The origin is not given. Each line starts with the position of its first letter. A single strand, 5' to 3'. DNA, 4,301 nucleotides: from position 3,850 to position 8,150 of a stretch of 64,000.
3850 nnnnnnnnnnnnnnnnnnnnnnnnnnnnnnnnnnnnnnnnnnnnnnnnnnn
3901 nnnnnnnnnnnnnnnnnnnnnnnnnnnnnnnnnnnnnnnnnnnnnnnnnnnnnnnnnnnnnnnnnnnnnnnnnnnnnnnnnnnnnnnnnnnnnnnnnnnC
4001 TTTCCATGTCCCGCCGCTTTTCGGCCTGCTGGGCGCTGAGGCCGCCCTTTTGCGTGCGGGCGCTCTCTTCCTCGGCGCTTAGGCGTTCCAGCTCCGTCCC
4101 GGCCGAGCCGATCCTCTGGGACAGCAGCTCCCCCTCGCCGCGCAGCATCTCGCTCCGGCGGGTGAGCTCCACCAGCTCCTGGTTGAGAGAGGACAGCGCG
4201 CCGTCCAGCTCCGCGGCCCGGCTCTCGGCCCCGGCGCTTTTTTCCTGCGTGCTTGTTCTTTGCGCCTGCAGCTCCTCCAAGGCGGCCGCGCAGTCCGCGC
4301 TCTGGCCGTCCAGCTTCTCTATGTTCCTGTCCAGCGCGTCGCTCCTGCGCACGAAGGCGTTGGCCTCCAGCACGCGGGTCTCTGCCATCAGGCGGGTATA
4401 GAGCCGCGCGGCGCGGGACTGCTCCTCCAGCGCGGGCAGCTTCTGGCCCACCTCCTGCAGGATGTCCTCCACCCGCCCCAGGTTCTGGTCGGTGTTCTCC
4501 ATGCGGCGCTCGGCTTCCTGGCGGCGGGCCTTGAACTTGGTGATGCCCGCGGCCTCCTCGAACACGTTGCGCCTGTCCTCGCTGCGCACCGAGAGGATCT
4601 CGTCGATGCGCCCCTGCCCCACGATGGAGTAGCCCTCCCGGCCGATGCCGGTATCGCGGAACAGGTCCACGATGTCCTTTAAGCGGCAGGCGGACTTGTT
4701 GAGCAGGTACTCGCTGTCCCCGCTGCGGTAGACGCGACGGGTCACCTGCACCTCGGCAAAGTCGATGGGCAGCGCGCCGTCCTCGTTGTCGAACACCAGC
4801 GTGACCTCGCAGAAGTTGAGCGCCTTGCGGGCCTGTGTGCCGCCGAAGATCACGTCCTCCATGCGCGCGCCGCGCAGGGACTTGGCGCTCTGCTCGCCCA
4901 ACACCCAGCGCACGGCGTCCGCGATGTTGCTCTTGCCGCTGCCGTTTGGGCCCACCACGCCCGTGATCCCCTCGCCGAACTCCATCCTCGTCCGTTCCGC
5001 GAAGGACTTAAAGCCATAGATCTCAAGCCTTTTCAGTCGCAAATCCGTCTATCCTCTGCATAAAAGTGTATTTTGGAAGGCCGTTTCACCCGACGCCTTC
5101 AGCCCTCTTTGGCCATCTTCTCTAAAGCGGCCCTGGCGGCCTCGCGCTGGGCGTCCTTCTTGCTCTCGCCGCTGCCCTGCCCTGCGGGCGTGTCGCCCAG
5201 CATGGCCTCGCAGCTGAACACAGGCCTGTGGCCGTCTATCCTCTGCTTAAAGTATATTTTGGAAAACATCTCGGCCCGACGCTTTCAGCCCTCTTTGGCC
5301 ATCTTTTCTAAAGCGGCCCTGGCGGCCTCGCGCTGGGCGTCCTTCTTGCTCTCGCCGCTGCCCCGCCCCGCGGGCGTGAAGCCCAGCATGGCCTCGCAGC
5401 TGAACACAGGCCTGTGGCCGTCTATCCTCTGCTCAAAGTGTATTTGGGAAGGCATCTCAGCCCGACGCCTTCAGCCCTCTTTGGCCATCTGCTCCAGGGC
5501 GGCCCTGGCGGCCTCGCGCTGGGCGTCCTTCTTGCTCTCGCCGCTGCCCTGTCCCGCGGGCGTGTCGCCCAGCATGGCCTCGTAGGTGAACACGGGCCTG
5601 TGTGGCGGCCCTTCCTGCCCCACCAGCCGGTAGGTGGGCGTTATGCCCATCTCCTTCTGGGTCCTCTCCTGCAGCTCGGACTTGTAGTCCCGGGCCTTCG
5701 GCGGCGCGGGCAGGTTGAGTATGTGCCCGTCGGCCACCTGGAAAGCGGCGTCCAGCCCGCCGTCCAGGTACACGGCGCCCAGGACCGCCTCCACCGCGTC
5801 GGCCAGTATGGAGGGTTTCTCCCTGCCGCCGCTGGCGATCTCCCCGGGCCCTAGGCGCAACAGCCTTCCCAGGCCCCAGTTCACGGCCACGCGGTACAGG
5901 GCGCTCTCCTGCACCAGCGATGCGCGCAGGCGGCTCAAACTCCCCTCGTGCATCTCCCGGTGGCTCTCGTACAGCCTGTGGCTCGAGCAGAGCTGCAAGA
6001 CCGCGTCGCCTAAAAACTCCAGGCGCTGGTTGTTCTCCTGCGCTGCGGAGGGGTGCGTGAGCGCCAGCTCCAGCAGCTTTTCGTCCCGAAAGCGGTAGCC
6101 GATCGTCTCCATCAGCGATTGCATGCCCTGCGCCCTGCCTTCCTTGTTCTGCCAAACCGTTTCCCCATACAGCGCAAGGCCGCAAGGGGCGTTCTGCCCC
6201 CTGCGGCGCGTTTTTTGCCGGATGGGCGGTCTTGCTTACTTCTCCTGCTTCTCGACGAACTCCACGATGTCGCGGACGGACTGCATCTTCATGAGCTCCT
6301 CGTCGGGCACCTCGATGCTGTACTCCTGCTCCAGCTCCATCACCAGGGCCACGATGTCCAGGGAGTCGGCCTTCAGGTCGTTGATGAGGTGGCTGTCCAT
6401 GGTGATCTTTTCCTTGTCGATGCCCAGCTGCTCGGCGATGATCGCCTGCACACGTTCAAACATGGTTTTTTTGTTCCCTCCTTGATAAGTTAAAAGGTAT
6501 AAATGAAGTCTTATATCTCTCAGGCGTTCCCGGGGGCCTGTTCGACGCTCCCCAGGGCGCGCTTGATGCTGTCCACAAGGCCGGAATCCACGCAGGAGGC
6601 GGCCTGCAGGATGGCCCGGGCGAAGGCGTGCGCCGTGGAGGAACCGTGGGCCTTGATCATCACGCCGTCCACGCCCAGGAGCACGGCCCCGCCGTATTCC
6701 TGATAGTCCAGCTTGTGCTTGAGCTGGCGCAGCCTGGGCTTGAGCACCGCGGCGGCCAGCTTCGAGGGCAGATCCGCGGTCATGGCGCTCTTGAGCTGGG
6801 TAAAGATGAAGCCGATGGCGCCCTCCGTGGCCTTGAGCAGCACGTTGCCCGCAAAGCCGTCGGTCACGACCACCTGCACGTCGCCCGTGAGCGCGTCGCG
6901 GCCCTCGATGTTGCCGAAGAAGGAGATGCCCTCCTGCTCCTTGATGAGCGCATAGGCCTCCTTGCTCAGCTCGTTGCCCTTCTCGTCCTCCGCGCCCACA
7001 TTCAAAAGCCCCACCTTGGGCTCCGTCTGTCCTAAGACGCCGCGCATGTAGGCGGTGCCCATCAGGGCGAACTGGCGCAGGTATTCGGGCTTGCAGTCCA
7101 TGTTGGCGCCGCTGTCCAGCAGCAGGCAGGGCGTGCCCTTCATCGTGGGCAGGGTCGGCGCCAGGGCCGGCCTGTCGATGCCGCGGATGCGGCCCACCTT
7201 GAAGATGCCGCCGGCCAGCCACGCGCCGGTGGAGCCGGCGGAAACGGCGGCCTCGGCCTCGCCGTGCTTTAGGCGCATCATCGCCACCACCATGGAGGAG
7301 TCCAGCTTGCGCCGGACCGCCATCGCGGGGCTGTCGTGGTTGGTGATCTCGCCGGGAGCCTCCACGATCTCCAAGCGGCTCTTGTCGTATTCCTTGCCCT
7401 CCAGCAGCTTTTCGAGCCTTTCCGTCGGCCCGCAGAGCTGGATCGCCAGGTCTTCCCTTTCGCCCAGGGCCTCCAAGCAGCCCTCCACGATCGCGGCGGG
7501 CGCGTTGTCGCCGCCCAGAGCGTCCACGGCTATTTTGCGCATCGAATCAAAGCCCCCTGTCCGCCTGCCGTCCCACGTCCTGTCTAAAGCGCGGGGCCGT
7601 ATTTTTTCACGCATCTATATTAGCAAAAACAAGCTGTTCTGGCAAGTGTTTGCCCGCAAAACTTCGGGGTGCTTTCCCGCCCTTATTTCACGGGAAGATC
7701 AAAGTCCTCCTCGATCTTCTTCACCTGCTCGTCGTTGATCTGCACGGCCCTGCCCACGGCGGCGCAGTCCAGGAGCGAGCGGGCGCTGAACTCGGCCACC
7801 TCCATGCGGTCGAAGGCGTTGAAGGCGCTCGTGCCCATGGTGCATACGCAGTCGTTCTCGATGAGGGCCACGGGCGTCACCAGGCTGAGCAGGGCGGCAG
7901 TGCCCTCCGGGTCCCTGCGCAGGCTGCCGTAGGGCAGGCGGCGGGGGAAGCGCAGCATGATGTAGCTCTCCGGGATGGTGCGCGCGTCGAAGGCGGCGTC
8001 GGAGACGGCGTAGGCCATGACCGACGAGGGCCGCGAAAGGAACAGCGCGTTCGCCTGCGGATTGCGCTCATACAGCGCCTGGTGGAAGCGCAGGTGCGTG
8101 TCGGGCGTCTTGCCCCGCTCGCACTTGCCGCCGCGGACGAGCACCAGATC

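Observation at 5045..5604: Diverged three-fold tandem repeat of the rnc 3' end plus the smc leader, leaving two intact 56-codon dsRBD-tail mini-ORFs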

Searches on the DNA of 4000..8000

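Call 10: search_rna_families(source=window, start=4000, end=8000, threshold=evalue, max_evalue=1)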
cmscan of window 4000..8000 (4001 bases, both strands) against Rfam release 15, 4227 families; matches with E-value up to 1: 1.
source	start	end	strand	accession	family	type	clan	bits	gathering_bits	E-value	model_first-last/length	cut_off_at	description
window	5690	5817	+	RF02556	snaR-A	Gene; sRNA;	-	21.9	98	0.23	1-115/115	no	snaR-A sRNA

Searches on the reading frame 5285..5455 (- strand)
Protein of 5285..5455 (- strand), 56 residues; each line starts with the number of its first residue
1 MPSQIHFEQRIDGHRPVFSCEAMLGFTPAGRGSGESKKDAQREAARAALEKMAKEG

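Call 8: find_encoding_contigs(protein=window:5285-5455:-, flank=3000, max_places=10)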
Protein window:5285-5455:- (56 aa): no gene with exactly this product is on record in the collection.

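Call 15: list_cluster_members(proteins=[P0001, window:5285-5455:-, window:5099-5269:-, window:1458-5042:-])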
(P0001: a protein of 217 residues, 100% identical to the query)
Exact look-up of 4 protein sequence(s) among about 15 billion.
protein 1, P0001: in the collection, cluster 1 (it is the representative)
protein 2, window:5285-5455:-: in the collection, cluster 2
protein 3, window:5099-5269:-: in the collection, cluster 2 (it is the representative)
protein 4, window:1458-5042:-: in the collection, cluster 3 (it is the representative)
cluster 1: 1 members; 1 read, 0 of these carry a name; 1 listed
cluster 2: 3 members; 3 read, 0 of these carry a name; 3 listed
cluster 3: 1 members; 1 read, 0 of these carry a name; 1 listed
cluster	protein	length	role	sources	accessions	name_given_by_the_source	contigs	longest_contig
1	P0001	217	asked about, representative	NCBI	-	-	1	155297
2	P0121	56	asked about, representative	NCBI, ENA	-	-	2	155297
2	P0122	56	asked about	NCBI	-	-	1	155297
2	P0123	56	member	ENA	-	-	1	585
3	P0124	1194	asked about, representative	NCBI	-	-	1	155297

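Call 24: find_homologous_proteins(query=window:5288-5455:-, max_evalue=0.001)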
Query seq(56 aa) (56 aa): 2 proteins with E <= 0.001 among 2 candidates.
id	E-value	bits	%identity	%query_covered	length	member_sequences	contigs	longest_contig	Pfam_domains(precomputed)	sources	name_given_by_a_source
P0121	3.3e-24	101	89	100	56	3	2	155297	PF00035.33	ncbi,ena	-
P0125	3.1e-4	38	72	70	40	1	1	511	-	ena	-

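Call 26: find_encoding_contigs(protein=P0125, flank=3000, max_places=10)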
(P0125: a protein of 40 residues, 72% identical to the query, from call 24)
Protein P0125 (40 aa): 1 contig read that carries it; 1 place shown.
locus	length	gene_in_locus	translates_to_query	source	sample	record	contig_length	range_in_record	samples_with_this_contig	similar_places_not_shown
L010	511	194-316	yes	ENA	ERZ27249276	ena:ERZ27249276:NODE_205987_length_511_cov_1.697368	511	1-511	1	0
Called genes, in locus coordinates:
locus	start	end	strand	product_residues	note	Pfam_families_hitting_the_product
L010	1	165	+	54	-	?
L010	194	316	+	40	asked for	-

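Call 42: predict_structure(protein=window:5285-5455:-)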
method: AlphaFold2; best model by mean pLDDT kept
length: 56 residues; sequences in the alignment: 1
mean_pLDDT: 66.1   pTM: 0.27
mean pLDDT of the five models: 66.1, 64.4, 61.8, 61.2, 59.4
residues with pLDDT >= 90: 0; 70-90: 17; 50-70: 35; < 50: 4
segments of 3 or more residues with pLDDT < 50: none
pLDDT, mean of each block of 10 residues (from residue 1): 62 61 58 62 84 75
secondary structure, 60 per line:
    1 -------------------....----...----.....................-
elements in order: H20-23 H35-55

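Call 48: search_protein_families(library=pfam, proteins=[window:5285-5455:-], max_evalue=0.01)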
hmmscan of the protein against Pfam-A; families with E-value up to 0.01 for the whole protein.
window:5285-5455:- (56 aa): 2 families
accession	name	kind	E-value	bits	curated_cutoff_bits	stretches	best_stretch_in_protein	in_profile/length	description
PF00035.32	dsrm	-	8.3e-09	36.3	23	1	4-52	19-66/66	Double-stranded RNA binding motif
PF24995.1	DSRM_2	-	0.0022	18.9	27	1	9-52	34-77/79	dsRNA binding domain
